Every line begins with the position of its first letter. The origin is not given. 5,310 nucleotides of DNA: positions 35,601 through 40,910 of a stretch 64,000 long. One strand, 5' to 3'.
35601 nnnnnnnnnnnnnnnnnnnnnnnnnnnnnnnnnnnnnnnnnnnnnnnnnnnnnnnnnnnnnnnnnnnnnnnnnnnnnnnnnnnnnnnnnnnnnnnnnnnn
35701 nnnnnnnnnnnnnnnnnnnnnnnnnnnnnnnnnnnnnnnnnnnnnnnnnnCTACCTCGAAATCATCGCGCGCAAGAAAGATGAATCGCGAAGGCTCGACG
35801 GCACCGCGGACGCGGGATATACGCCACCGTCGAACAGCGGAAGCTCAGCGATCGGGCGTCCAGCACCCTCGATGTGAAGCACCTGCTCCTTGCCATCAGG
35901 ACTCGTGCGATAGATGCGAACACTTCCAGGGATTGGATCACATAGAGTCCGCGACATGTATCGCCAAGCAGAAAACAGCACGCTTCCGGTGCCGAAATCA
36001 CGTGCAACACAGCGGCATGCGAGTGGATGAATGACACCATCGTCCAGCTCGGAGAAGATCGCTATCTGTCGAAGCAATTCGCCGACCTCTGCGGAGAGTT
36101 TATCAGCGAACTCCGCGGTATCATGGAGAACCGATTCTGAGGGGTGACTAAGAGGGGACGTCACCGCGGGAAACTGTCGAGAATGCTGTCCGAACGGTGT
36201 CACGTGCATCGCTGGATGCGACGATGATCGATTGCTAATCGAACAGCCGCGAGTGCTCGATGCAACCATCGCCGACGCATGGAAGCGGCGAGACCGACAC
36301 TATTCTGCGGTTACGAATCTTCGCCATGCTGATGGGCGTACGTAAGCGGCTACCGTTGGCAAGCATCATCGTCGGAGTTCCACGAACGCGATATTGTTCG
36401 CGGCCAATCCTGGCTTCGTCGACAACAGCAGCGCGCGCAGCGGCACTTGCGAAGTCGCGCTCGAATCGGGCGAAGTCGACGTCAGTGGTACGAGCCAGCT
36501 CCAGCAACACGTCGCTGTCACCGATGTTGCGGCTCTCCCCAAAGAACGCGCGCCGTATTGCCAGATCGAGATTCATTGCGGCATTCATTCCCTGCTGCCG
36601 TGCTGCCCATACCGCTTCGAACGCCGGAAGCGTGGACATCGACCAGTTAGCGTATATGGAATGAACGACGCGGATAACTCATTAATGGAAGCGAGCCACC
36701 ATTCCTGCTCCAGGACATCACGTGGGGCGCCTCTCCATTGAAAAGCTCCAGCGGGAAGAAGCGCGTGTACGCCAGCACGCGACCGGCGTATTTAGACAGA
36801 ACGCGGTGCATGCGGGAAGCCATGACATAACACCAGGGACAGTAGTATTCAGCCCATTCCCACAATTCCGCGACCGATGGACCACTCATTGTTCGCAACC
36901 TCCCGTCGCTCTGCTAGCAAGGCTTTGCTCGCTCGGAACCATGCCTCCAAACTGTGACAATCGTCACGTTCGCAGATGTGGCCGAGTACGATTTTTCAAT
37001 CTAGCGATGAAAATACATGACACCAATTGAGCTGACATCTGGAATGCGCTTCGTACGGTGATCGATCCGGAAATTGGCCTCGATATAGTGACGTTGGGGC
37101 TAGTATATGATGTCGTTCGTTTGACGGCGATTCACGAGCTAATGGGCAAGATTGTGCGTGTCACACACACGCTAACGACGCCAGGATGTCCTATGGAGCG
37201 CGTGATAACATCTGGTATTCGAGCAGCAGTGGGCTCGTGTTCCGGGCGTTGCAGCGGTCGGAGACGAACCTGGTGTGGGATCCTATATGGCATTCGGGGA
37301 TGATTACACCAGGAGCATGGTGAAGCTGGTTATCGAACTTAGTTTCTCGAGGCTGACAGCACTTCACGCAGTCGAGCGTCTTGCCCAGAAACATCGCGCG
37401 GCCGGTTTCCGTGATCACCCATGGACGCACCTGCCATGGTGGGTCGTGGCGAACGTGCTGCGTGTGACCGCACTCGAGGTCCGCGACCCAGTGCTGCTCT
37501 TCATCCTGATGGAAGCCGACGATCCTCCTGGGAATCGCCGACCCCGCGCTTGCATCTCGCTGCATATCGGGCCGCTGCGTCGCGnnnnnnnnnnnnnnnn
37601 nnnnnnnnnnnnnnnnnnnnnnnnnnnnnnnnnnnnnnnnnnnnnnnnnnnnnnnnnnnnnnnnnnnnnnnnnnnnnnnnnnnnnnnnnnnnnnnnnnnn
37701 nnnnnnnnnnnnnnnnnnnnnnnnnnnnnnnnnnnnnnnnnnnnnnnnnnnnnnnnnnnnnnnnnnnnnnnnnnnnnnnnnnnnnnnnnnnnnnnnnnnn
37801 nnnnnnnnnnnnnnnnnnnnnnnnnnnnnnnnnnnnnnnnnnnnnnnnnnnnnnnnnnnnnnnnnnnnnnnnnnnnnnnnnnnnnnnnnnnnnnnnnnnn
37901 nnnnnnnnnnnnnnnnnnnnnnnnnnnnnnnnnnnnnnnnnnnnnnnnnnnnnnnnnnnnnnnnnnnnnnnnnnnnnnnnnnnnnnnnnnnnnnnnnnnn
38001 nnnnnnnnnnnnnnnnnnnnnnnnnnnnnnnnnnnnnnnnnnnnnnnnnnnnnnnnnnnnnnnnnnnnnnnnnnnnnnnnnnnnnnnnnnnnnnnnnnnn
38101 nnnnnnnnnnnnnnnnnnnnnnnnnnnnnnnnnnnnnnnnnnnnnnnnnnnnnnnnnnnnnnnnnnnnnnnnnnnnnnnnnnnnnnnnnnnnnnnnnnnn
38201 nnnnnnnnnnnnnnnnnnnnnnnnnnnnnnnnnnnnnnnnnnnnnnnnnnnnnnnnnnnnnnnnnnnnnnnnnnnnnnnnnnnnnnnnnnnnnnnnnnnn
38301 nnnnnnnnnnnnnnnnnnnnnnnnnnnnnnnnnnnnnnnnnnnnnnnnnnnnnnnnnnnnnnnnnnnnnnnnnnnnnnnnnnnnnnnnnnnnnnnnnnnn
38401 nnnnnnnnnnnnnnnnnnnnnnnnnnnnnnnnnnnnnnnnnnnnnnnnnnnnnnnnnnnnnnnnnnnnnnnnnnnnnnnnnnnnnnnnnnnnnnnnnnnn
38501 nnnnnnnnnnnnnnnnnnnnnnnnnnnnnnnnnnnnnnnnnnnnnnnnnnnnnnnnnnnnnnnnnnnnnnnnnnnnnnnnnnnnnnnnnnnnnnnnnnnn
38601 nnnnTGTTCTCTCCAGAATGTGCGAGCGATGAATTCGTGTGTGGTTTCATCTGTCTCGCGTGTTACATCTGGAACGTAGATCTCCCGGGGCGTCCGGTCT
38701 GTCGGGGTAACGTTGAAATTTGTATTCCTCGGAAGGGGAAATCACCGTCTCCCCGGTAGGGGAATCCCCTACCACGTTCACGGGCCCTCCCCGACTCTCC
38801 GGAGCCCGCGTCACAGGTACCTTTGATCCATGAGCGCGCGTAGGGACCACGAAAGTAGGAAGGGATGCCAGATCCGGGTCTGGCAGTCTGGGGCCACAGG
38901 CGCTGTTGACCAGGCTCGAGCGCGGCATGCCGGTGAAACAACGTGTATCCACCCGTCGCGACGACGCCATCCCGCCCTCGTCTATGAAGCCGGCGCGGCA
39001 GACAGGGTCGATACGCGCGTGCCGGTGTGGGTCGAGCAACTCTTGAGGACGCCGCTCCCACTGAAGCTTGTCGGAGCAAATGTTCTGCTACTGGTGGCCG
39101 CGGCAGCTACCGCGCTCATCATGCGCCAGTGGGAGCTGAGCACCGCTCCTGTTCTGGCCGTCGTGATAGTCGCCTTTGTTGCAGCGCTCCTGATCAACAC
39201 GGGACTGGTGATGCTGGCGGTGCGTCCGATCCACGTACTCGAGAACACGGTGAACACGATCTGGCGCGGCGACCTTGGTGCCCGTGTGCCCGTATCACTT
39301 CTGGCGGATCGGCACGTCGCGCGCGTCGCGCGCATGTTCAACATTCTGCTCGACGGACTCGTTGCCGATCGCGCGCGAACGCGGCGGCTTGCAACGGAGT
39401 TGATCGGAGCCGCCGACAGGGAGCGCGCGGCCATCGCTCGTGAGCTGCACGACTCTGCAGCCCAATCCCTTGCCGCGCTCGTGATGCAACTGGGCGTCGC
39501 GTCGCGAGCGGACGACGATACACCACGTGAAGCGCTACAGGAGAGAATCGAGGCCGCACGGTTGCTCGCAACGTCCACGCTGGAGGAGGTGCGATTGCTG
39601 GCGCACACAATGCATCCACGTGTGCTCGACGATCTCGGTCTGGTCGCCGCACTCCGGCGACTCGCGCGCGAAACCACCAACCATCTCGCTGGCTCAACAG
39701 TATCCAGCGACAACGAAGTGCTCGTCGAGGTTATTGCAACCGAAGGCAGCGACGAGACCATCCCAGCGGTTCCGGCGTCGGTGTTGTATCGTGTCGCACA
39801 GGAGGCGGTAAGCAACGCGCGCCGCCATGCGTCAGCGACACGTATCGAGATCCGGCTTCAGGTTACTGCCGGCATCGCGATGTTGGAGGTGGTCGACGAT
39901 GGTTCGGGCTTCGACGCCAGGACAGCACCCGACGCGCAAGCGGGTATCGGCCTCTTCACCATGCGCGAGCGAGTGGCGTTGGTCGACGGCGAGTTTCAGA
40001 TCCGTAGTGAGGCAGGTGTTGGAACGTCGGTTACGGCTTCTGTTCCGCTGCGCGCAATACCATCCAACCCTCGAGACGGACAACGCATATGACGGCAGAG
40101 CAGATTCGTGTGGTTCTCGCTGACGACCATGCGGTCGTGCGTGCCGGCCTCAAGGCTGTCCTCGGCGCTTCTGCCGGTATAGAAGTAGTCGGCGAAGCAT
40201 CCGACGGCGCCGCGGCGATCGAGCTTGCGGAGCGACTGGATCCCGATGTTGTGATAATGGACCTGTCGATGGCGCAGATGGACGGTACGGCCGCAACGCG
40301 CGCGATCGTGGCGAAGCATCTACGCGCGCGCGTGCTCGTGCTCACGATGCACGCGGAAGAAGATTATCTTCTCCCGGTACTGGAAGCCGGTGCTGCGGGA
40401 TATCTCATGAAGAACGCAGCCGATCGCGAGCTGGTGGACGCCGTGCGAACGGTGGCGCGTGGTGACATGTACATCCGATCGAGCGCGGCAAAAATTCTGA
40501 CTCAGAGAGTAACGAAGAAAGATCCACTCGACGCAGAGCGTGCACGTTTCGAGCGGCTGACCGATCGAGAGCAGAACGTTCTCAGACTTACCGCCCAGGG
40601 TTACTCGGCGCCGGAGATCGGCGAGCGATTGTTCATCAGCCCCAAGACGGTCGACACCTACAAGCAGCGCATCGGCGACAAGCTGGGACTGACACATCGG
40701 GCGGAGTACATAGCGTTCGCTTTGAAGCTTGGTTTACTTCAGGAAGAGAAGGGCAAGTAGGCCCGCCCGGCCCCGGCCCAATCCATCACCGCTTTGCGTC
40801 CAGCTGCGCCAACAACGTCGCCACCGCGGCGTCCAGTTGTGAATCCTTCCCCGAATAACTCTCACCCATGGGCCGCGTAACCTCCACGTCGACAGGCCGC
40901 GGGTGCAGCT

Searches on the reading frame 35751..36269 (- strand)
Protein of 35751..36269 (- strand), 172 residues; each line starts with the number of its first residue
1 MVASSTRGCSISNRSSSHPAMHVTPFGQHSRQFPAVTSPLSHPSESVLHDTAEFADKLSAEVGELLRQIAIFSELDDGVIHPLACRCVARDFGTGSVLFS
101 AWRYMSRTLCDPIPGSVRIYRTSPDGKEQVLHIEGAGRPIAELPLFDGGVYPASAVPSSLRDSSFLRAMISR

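Call 7: search_protein_families(library=pfam, proteins=[window:35751-36269:-])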
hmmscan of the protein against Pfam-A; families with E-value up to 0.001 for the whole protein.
window:35751-36269:- (172 aa): 1 family
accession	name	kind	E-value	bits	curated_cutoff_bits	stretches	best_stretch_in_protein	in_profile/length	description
PF00027.35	cNMP_binding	-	3.5e-07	30.5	27.5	1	110-156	21-67/89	Cyclic nucleotide-binding domain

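Call 21: search_protein_families(library=ncbifam, proteins=[window:35751-36269:-], max_evalue=0.001)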
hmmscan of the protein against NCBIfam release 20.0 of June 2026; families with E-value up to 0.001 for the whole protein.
window:35751-36269:- (172 aa): 0 families

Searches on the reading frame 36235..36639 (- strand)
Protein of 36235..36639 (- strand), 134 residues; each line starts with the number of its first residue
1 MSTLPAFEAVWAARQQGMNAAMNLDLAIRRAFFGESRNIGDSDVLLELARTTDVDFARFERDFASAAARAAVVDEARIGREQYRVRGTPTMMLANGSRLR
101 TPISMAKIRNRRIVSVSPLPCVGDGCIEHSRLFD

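Call 7: search_protein_families(library=pfam, proteins=[window:36235-36639:-])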
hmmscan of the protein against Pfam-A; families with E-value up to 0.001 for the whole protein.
window:36235-36639:- (134 aa): 2 families
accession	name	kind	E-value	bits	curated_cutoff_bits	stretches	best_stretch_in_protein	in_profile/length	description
PF13743.12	Thioredoxin_5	-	1.5e-10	41.6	27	1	9-98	80-168/186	Thioredoxin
PF01323.26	DSBA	-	9.7e-09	35.7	25.6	1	9-97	91-175/191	DSBA-like thioredoxin domain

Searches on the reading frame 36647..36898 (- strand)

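Call 72: search_protein_families(library=pfam, proteins=[window:36647-36898:-], max_evalue=0.0001)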
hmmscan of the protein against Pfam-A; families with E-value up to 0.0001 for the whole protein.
window:36647-36898:- (83 aa): 1 family
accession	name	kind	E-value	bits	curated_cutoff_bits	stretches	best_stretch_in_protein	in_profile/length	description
PF01323.26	DSBA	-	1.8e-05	25.1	25.6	1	14-44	4-34/191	DSBA-like thioredoxin domain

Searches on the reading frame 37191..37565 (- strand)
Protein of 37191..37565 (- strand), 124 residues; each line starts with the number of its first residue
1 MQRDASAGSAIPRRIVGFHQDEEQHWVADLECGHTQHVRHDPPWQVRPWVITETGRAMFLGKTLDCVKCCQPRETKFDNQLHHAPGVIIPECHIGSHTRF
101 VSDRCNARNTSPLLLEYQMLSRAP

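Call 21: search_protein_families(library=ncbifam, proteins=[window:37191-37565:-], max_evalue=0.001)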
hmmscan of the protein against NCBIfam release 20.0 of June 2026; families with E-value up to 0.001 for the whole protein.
window:37191-37565:- (124 aa): 0 families

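Call 69: search_protein_families(library=pfam, proteins=[window:37191-37565:-], max_evalue=0.0001)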
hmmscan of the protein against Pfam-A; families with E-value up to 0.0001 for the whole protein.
window:37191-37565:- (124 aa): 1 family
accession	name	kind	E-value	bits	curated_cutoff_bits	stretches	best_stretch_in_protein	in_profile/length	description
PF12088.13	DUF3565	-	1.3e-30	105.6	25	1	16-71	1-56/58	Protein of unknown function (DUF3565)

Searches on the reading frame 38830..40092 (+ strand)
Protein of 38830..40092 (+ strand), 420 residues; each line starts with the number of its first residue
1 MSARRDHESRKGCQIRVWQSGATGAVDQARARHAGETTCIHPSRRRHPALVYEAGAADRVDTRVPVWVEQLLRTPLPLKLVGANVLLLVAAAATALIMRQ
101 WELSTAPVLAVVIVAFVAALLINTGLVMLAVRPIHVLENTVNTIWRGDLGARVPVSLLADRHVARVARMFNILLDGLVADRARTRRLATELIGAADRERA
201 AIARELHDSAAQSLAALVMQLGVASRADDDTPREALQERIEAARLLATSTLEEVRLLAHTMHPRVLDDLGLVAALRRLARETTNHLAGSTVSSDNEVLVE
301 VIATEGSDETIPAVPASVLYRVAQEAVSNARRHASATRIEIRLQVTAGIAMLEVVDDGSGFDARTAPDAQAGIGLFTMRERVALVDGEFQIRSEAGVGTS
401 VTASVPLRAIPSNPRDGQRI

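Call 7: search_protein_families(library=pfam, proteins=[window:38830-40092:+])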
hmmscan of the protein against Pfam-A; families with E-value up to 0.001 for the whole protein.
window:38830-40092:+ (420 aa): 3 families
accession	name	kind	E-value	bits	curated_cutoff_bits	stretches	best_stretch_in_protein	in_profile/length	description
PF07730.19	HisKA_3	-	7.8e-15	55.6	24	1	198-266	1-68/68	Histidine kinase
PF02518.31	HATPase_c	-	7.3e-14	52.6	26.4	1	319-408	6-110/111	Histidine kinase-, DNA gyrase B-, and HSP90-like ATPase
PF13581.12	HATPase_c_2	-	1.2e-05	25.8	27.4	1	322-403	35-125/127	Histidine kinase-like ATPase domain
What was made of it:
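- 38830..40092 (+): Membrane histidine kinase of the HisKA_3 (NarX/LiaS) class, with two transmembrane segments joined by a very short loop. Pfam HisKA_3 plus HATPase_c (call 7).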

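Call 21: search_protein_families(library=ncbifam, proteins=[window:38830-40092:+], max_evalue=0.001)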
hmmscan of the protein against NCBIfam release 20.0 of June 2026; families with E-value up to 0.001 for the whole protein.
window:38830-40092:+ (420 aa): 10 families
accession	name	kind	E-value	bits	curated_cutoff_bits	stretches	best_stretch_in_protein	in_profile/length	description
NF052443.1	SensHisKinMctS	equivalog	1.1e-40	139.3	700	1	177-409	230-450/457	two-component system sensor histidine kinase MctS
NF008649.0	PRK11644.1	equivalog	8.6e-33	113.8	408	1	177-407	282-496/499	signal transduction histidine-protein kinase/phosphatase UhpB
NF052531.1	Strep_LiaS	equivalog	6e-26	91.5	450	1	109-407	47-327/328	envelope stress sensor histidine kinase LiaS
NF007896.0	PRK10600.1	equivalog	3.9e-21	75.3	578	1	171-403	363-581/598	nitrate/nitrite two-component system sensor histidine kinase NarX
NF008184.0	PRK10935.1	equivalog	2.6e-19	69.3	553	1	197-406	362-558/565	nitrate/nitrite two-component system sensor histidine kinase NarQ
NF047786.1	his_kin_MadS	equivalog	1.5e-17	63.9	500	1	194-406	226-434/434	MadS family sensor histidine kinase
NF012226.0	AdeS_HK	equivalog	6.3e-05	22.3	500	0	109-173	63-127/353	two-component sensor histidine kinase AdeS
NF007898.0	PRK10604.1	equivalog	0.00011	21.5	478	1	285-364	289-364/433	two-component system sensor histidine kinase RstB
TIGR01386.1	cztS_silS_copS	subfamily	0.00029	19.9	292.55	0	107-364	165-400/457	heavy metal sensor histidine kinase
NF008298.1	PRK11086.1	subfamily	0.00062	18.3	520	0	329-407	437-525/529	DcuS/MalK family sensor histidine kinase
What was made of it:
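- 38830..40092 (+): NCBIfam similarities all fall below cut-offs (call 21).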

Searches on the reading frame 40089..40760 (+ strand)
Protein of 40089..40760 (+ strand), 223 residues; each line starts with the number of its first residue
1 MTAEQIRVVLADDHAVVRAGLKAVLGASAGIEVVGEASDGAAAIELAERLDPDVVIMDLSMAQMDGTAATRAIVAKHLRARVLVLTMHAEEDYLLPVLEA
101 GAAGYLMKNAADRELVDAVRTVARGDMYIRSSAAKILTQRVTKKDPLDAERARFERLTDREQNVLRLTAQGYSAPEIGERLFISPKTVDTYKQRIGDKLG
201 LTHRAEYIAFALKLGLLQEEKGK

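Call 7: search_protein_families(library=pfam, proteins=[window:40089-40760:+])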
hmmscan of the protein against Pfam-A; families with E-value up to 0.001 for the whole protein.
window:40089-40760:+ (223 aa): 4 families
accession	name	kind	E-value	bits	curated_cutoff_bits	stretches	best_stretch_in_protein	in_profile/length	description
PF00072.30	Response_reg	-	7.9e-27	94.1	30.2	1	8-120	1-111/111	Response regulator receiver domain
PF00196.25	GerE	-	1.7e-16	60.1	23.5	1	156-211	2-57/57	Bacterial regulatory proteins, luxR family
PF08281.18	Sigma70_r4_2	-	2.4e-05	24.3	25.7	1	154-194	8-49/54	Sigma-70, region 4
PF13384.12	HTH_23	-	3.6e-05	23.9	24.6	1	162-194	8-40/50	Homeodomain-like domain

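Call 21: search_protein_families(library=ncbifam, proteins=[window:40089-40760:+], max_evalue=0.001)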
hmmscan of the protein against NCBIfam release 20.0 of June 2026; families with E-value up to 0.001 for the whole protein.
window:40089-40760:+ (223 aa): 94 families (the best 25 are shown)
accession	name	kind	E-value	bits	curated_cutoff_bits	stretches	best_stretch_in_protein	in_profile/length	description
NF052445.1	RespRegMctR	equivalog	1.2e-48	165.3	300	1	5-216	1-204/205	two-component system response regulator MctR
NF007018.1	PRK09483.1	equivalog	1e-47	162.6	280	1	6-221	2-213/217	UvrY/SirA/GacA family response regulator transcription factor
NF047785.1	respo_reg_MadR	equivalog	1.9e-44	151.5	300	1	6-217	1-209/209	MadR family response regulator transcription factor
NF007935.0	PRK10651.1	equivalog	3.8e-43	147.2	250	1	3-208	4-207/216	two-component system response regulator NarL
NF011896.0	PRK15369.1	equivalog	8.8e-38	130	242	1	5-217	3-210/211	two component system response regulator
NF007708.0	PRK10403.1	equivalog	1.8e-35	122.3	343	1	5-204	6-201/215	nitrate/nitrite response regulator protein NarP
NF007419.0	PRK09958.1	equivalog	2.4e-25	89.3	251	1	9-212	4-199/204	acid-sensing system DNA-binding response regulator EvgA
NF008098.0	PRK10840.1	equivalog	3e-25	89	235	1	5-203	3-197/216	response regulator transcription factor RcsB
NF007403.0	PRK09935.1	equivalog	2.4e-24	86.1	271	1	7-213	5-206/210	fimbria biosynthesis transcriptional regulator FimZ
NF007685.0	PRK10360.1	equivalog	2.6e-23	82.9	258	1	6-206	2-187/196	response regulator transcription factor UhpA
NF001965.0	PRK00742.1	subfamily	3.2e-22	79.2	293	1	4-134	2-142/357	chemotaxis-specific protein-glutamate methyltransferase CheB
NF009206.0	PRK12555.1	subfamily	1.3e-18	67.1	342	1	6-110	1-106/340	chemotaxis-specific protein-glutamate methyltransferase CheB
NF041367.1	CheY_Halo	equivalog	1.6e-18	67.2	200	1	8-122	1-113/114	chemotaxis protein CheY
NF006900.1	PRK09390.1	equivalog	7e-18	64.9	255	1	5-213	4-199/203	response regulator FixJ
TIGR02875.1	spore_0_A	equivalog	1e-15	57.7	200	1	4-145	1-144/262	sporulation transcription factor Spo0A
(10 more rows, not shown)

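Call 40: search_solved_structures(query=window:40089-40760:+, max_evalue=1e-10)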
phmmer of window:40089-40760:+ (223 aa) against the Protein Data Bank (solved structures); distinct sequences matched with E-value up to 1e-10: 39.
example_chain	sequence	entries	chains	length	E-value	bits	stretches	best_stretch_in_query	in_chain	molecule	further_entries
5hev_A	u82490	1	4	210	2.3e-40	141.9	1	6-217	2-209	Response regulator protein VraR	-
7ve6_A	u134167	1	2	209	1.5e-33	119.6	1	6-218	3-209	Response regulator protein VraR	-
4gvp_A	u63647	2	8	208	1.7e-33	119.5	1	6-218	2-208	Response regulator protein vraR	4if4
1a04_A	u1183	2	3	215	2.6e-31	112.3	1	4-207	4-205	NITRATE/NITRITE RESPONSE REGULATOR PROTEIN NARL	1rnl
3c3w_A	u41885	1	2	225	8.7e-29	104.1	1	6-214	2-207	TWO COMPONENT TRANSCRIPTIONAL REGULATORY PROTEIN DEVR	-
4yn8_A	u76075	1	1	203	8.5e-27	97.6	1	5-211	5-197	Response regulator ChrA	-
3eul_A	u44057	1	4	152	1.4e-23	87.1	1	4-129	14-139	POSSIBLE NITRATE/NITRITE RESPONSE TRANSCRIPTIONAL REGULATORY PROTEIN NARL (DNA-binding res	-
4ldz_A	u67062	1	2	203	2.9e-22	82.9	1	5-211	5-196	Transcriptional regulatory protein DesR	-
3cz5_A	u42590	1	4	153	1.8e-21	80.3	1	4-141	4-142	Two-component response regulator, LuxR family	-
5vxn_A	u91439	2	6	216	8.3e-19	71.6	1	6-205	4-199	Transcriptional regulatory protein RcsB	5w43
5o8y_A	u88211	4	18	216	8.3e-19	71.5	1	6-205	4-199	Transcriptional regulatory protein RcsB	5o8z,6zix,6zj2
5f64_A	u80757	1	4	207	8.6e-19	71.5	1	6-211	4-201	Positive transcription regulator EvgA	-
6eo2_A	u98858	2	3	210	1e-18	71.3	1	6-203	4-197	Transcriptional regulatory protein RcsB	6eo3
8zwn_A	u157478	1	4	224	1.1e-18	71.2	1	7-211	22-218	DNA-binding transcriptional activator EvgA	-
6er7_A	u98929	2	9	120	2.2e-18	70.1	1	7-122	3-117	120aa long hypothetical chemotaxis protein (CheY)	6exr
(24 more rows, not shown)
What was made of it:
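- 40089..40760 (+): NarL/FixJ-family response regulator (receiver plus GerE helix-turn-helix). This is the proposed binder of the palindrome. PDB hits VraR 2e-40, NarL 3e-31, DevR 9e-29 (call 40).
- On Operator of a NarL/FixJ (GerE helix-turn-helix) response regulator: PDB relatives are VraR, NarL and DevR (call 40).
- Closest known: FixL-FixJ and DosS/T-DosR. Same: DevR is a 9e-29 structural relative (call 40).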

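Call 81: find_homologous_proteins(query=window:40089-40760:+, max_evalue=1e-30)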
Query window:40089-40760:+ (223 aa): 7735 proteins with E <= 1e-30 among 8000 candidates; the best 120 are listed.
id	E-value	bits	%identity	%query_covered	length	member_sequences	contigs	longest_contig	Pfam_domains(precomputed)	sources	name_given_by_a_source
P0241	4.1e-136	469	73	91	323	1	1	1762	PF18321.8,PF00196.26,PF08281.19,PF00072.31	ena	-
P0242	1.2e-132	458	100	100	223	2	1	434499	PF00196.26,PF08281.19,PF00072.31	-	-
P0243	2.3e-120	418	93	98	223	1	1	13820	PF00196.26,PF00072.31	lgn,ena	-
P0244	1.8e-117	408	89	98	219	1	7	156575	PF00196.26,PF08281.19,PF00072.31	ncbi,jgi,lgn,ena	-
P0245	2.5e-117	408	88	100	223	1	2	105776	PF00196.26,PF00072.31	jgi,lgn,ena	-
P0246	1.7e-116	405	89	98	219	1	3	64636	PF00196.26,PF08281.19,PF00072.31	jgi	jgi:DNA-binding NarL/FixJ family response regulator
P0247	4.3e-116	404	90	98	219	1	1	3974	PF00196.26,PF08281.19,PF00072.31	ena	-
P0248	5.8e-116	403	89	97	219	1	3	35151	PF13384.13,PF00196.26,PF00072.31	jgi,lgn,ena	-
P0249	8.4e-116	403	89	98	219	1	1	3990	PF00196.26,PF08281.19,PF00072.31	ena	-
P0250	9.1e-116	403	89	98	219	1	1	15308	PF13384.13,PF00196.26,PF08281.19,PF00072.31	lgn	-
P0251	9.9e-116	403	89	98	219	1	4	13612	PF00196.26,PF08281.19,PF00072.31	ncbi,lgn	ncbi:MAG: response regulator transcription factor [Gemmatimonadaceae bacterium]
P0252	1.3e-115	402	89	98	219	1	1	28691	PF00196.26,PF08281.19,PF00072.31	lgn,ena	-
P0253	1.4e-115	402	89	98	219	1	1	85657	PF00196.26,PF08281.19,PF00072.31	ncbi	-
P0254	1.9e-115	402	88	98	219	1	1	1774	PF00196.26,PF08281.19,PF00072.31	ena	-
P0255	4.5e-115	400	88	98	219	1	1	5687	PF00196.26,PF08281.19,PF00072.31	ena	-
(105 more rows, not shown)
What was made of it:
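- JGI names the orthologues NreC (call 81).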
